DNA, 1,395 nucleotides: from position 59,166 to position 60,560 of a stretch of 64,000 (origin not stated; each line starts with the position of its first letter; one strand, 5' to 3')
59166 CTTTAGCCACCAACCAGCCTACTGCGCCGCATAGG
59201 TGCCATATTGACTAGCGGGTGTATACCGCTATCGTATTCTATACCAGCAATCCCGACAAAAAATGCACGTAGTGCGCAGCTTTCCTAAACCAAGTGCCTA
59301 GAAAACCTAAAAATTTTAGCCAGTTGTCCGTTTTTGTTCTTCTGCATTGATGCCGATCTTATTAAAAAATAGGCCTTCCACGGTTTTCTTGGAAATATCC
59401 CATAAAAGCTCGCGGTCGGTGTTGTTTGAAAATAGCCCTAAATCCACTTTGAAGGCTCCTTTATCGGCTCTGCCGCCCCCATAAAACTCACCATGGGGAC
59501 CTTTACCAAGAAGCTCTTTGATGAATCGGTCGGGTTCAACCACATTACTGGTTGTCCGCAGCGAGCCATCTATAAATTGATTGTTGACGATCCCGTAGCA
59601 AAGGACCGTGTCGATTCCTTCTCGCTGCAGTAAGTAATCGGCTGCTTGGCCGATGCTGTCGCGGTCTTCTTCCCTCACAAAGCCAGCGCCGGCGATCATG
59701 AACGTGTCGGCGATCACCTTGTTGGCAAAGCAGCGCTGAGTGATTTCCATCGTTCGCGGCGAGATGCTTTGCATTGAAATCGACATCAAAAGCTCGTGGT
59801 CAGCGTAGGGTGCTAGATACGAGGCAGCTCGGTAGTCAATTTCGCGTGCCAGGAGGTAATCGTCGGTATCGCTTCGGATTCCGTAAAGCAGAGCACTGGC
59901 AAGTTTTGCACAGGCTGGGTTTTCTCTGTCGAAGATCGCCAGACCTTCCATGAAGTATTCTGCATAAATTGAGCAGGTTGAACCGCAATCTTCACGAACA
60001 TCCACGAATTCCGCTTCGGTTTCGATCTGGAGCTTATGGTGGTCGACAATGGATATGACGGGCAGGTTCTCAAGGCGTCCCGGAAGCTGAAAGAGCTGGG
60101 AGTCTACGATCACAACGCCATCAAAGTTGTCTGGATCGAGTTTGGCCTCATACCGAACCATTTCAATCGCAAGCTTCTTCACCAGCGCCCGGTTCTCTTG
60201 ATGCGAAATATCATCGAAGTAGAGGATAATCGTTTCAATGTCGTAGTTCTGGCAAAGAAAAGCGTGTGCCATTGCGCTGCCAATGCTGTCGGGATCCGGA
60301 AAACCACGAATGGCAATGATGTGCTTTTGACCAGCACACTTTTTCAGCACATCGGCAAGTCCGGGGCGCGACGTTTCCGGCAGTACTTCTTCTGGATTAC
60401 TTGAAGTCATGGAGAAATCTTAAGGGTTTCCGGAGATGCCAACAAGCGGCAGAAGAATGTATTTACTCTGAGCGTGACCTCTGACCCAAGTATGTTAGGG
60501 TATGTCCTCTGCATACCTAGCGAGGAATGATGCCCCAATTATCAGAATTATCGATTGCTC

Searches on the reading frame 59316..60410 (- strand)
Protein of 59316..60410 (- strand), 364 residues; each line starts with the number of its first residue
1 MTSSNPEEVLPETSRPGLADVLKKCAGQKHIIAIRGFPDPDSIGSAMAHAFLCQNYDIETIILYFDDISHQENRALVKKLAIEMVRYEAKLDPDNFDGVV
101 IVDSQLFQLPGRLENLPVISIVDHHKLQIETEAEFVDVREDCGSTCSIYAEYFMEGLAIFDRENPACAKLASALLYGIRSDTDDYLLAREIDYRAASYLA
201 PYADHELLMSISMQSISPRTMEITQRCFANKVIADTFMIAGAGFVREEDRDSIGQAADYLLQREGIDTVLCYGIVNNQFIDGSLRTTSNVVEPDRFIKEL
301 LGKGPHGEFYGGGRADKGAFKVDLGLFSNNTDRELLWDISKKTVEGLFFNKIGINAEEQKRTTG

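Call 109: find_encoding_contigs(protein=window:59316-60410:-, flank=10000, max_places=2)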
Protein window:59316-60410:- (364 aa): 3 contigs read that carry it; 2 places shown.
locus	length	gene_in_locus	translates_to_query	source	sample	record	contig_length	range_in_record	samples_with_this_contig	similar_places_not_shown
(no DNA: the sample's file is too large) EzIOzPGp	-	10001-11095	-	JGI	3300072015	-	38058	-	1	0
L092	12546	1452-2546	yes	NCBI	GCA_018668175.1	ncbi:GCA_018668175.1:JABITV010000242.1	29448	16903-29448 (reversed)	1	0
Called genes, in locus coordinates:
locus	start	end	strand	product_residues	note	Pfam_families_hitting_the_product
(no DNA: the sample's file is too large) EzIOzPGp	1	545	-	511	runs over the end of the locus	PF02874:ATP-synt_ab_N, PF00006:ATP-synt_ab, PF00306:ATP-synt_ab_C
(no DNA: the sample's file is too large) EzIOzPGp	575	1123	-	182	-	PF00213:OSCP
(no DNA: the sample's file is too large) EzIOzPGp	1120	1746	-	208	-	PF00430:ATP-synt_B, PF05405:Mt_ATP-synt_B (faint)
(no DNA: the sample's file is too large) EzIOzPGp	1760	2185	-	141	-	PF00430:ATP-synt_B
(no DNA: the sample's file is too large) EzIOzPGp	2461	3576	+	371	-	-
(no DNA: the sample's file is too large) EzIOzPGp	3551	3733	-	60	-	-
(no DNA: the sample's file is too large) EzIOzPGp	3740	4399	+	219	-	-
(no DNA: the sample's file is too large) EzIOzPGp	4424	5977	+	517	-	-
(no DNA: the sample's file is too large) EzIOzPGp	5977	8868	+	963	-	PF01436:NHL (faint)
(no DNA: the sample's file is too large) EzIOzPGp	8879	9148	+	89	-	PF09527:ATPase_gene1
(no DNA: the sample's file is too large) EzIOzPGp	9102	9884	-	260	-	PF27457:RNase_HII_N (weak), PF01351:RNase_HII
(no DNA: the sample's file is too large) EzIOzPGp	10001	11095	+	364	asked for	PF01368:DHH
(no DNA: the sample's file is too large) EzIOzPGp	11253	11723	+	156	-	PF13690:CheX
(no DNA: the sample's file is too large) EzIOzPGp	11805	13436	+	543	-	PF08668:HDOD (faint), PF01966:HD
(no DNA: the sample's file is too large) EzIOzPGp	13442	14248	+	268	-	-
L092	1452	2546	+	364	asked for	PF01368:DHH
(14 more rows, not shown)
